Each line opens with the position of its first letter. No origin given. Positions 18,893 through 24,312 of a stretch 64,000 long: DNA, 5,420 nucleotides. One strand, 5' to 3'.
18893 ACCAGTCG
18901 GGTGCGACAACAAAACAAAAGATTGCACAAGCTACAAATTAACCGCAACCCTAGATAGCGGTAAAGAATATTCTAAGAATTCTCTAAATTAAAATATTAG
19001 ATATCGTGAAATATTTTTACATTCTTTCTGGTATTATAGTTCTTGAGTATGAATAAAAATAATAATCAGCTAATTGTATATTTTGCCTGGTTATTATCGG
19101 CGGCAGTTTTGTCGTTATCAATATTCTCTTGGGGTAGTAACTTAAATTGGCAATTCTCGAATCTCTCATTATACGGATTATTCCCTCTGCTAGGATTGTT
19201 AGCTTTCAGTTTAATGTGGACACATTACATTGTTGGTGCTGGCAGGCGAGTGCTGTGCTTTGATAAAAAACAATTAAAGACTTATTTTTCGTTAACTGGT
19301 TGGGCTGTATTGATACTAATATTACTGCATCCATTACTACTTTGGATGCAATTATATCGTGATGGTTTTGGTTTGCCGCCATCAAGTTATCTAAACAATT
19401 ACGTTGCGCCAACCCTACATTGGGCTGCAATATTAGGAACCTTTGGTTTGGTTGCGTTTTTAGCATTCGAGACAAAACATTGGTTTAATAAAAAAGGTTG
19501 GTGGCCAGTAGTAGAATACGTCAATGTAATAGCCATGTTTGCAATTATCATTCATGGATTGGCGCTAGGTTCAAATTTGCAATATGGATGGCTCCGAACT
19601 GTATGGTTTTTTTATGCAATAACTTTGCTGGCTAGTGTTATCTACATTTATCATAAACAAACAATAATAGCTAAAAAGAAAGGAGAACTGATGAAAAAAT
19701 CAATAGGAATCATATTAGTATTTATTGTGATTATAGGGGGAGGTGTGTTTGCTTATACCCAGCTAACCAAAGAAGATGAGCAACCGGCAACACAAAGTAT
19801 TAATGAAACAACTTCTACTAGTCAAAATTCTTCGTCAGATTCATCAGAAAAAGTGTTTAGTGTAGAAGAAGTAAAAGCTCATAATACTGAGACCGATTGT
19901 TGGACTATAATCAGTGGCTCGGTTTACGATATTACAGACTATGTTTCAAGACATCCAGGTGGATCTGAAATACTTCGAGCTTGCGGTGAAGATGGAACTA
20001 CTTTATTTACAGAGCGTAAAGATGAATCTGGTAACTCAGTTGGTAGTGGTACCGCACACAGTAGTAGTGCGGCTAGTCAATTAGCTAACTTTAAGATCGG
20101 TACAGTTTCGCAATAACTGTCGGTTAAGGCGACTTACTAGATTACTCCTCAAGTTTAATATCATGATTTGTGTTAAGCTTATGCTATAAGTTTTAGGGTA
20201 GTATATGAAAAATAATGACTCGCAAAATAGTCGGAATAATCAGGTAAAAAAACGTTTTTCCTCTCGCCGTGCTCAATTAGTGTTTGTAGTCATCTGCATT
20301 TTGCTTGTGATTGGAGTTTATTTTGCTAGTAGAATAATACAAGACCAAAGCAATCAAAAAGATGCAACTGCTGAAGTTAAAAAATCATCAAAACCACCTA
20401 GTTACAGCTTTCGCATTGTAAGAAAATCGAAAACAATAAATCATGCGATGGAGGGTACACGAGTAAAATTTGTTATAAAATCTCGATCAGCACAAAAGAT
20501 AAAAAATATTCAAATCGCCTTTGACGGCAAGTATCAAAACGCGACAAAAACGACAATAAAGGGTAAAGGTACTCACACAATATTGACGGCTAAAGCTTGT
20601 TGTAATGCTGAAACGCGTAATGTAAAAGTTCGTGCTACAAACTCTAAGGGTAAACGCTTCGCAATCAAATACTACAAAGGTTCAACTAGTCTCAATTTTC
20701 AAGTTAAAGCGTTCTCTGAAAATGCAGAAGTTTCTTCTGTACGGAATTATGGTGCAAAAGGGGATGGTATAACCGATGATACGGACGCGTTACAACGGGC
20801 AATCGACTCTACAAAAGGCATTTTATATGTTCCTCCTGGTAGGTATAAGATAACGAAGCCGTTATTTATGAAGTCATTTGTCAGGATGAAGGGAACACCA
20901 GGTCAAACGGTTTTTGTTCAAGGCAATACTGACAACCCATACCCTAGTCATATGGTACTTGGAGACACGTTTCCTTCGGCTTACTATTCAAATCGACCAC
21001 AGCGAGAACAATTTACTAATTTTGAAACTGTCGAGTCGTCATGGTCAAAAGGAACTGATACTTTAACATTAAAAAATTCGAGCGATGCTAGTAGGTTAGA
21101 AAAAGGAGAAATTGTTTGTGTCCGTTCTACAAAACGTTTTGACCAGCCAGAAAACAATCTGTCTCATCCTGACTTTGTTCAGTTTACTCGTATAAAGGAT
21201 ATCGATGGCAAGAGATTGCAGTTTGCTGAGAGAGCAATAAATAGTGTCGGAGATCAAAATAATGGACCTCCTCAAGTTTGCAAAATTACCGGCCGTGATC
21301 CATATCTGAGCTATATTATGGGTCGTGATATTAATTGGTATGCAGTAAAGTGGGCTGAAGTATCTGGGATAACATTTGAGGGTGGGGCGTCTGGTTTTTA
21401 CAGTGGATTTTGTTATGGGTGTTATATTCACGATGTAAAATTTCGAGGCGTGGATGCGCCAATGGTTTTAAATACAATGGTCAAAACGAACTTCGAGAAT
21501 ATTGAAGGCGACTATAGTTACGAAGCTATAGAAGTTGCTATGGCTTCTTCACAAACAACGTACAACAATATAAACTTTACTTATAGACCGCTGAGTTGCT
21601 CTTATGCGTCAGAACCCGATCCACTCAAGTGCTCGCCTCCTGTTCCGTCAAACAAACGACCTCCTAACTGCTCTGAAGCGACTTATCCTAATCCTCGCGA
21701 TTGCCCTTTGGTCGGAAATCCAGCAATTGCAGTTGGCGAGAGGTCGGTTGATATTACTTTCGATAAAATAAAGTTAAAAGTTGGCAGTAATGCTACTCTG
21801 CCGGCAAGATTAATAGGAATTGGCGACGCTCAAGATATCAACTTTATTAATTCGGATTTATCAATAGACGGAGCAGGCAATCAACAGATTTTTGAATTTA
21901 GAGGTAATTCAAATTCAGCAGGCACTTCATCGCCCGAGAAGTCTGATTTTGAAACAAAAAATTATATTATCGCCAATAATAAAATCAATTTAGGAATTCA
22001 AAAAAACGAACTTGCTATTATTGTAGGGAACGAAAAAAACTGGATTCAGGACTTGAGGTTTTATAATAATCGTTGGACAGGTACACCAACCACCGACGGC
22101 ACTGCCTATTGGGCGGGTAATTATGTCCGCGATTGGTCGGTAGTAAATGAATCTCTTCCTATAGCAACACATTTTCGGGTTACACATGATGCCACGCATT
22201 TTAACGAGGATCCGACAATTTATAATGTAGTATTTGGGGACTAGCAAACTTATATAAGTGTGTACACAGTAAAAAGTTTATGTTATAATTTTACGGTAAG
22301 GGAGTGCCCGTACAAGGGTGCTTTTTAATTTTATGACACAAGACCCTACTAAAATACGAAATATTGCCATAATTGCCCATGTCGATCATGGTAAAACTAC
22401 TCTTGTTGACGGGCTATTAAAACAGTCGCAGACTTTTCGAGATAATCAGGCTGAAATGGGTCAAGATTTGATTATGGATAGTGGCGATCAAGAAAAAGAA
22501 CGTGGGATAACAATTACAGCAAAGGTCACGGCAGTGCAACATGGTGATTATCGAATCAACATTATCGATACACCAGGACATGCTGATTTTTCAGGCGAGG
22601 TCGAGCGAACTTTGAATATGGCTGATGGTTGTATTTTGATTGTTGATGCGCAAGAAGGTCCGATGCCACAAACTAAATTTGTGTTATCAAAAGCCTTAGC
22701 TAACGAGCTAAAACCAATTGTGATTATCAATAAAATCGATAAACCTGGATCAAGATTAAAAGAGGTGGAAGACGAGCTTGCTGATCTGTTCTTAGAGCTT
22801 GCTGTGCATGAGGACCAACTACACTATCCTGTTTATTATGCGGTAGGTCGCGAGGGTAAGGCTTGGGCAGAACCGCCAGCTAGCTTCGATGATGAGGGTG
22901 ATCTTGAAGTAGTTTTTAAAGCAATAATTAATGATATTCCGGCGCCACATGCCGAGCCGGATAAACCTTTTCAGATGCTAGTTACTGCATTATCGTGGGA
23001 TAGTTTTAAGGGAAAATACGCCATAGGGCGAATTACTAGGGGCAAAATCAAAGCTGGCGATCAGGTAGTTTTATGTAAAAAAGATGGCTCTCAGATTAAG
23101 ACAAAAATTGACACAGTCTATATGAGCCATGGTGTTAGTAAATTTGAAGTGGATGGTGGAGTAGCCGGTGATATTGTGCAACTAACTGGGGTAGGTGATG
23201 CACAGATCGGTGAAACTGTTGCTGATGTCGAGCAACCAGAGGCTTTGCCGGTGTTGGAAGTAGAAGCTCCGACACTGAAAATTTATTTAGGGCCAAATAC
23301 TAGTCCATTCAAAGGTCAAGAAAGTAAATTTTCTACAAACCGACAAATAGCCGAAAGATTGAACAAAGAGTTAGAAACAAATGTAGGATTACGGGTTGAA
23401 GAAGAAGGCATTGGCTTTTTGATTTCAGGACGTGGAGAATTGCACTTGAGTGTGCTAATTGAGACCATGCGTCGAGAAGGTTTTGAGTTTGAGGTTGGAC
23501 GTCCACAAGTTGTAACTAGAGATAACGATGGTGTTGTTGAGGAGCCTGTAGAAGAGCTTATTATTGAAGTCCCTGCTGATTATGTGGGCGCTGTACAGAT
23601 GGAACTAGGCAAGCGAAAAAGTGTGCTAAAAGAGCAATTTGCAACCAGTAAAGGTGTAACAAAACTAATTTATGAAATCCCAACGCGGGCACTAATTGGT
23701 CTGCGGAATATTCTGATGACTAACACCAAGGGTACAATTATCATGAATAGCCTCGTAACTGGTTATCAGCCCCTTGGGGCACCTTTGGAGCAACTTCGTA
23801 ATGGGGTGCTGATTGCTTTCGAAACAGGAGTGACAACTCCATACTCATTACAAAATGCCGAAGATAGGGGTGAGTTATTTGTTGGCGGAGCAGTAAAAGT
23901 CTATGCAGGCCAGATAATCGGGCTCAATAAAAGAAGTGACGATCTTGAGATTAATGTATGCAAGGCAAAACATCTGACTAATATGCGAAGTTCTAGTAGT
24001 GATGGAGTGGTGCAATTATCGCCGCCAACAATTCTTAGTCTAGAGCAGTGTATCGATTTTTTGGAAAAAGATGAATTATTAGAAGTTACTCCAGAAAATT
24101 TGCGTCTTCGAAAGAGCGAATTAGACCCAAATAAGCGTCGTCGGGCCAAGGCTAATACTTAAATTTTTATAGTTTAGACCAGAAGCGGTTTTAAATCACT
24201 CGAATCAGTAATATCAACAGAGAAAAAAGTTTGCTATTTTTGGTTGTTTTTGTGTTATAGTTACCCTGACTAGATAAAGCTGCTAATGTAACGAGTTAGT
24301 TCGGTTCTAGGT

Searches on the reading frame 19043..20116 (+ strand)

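Call 16: search_protein_families(library=pfam, proteins=[window:19043-20116:+], max_evalue=0.001)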
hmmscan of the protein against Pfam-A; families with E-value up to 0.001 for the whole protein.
window:19043-20116:+ (357 aa): 1 family
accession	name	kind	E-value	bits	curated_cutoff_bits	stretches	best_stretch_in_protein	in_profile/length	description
PF00173.33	Cyt-b5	-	1.6e-17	63.7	23.7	1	274-355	2-73/74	Cytochrome b5-like Heme/Steroid binding domain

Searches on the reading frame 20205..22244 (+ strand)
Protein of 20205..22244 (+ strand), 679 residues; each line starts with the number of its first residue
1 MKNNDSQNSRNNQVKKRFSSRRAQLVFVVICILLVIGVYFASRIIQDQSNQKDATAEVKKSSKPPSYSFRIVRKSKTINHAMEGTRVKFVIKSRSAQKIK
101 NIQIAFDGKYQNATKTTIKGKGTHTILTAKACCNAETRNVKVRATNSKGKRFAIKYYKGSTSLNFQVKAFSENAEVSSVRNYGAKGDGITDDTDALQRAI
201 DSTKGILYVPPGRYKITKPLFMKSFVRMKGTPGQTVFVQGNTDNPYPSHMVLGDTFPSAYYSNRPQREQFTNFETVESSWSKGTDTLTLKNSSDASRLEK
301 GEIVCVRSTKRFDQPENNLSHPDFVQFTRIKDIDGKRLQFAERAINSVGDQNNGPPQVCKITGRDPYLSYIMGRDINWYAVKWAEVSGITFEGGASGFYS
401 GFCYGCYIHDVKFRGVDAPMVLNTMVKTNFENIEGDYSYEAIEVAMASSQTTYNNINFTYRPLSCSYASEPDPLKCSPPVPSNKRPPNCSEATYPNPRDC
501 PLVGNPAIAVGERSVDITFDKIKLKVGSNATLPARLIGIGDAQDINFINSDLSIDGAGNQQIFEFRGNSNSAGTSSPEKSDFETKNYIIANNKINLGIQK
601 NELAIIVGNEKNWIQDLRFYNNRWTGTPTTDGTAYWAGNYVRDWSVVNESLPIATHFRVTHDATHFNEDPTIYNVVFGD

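Call 16: search_protein_families(library=pfam, proteins=[window:20205-22244:+], max_evalue=0.001)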
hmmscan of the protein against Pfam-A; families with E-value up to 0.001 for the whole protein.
window:20205-22244:+ (679 aa): 1 family
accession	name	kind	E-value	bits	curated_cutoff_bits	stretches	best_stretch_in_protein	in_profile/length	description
PF12708.12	Pect-lyase_RHGA_epim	-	6.9e-15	55.9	27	1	178-243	3-73/213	Rhamnogalacturonase A/epimerase, pectate lyase-like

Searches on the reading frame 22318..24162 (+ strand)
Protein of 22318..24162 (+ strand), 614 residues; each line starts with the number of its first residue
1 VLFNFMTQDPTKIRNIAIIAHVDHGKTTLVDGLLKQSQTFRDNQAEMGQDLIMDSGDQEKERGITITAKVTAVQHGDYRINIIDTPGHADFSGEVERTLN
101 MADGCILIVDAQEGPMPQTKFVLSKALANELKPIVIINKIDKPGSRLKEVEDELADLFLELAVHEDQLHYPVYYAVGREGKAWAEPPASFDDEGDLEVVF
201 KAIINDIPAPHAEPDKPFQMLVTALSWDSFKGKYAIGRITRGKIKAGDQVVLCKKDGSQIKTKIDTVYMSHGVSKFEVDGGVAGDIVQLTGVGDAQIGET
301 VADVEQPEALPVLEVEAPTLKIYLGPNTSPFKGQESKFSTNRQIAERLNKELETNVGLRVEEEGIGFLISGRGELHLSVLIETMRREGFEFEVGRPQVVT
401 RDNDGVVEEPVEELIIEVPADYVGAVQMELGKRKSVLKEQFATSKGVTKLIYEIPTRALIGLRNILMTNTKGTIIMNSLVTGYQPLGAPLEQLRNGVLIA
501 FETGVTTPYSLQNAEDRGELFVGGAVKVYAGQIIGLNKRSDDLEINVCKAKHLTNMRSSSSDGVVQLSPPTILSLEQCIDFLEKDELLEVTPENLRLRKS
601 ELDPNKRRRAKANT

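Call 16: search_protein_families(library=pfam, proteins=[window:22318-24162:+], max_evalue=0.001)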
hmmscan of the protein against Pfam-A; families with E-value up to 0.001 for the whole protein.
window:22318-24162:+ (614 aa): 7 families
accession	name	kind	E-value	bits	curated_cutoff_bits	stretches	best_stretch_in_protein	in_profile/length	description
PF00009.33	GTP_EFTU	-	5.4e-56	189.6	26.5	1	12-183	2-175/188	Elongation factor Tu GTP binding domain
PF21018.2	BipA_C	-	7.1e-42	142.1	23.8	1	495-603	1-109/110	TypA/BipA C-terminal domain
PF03144.31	GTP_EFTU_D2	-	1.6e-14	54.6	30.3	1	232-301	1-72/73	Elongation factor Tu domain 2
PF00679.30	EFG_C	-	1e-13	51.5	27.9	1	407-487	2-82/89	Elongation factor G C-terminus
PF22042.2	EF-G_D2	-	1.9e-09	37.9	27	1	217-303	1-83/84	Elongation factor G domain 2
PF01926.29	MMR_HSR1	-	4.5e-06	27.2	21.9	1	58-139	26-113/113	50S ribosome-binding GTPase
PF14492.12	EFG_III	-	0.00043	20.7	27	0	342-394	19-74/75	Elongation Factor G, domain III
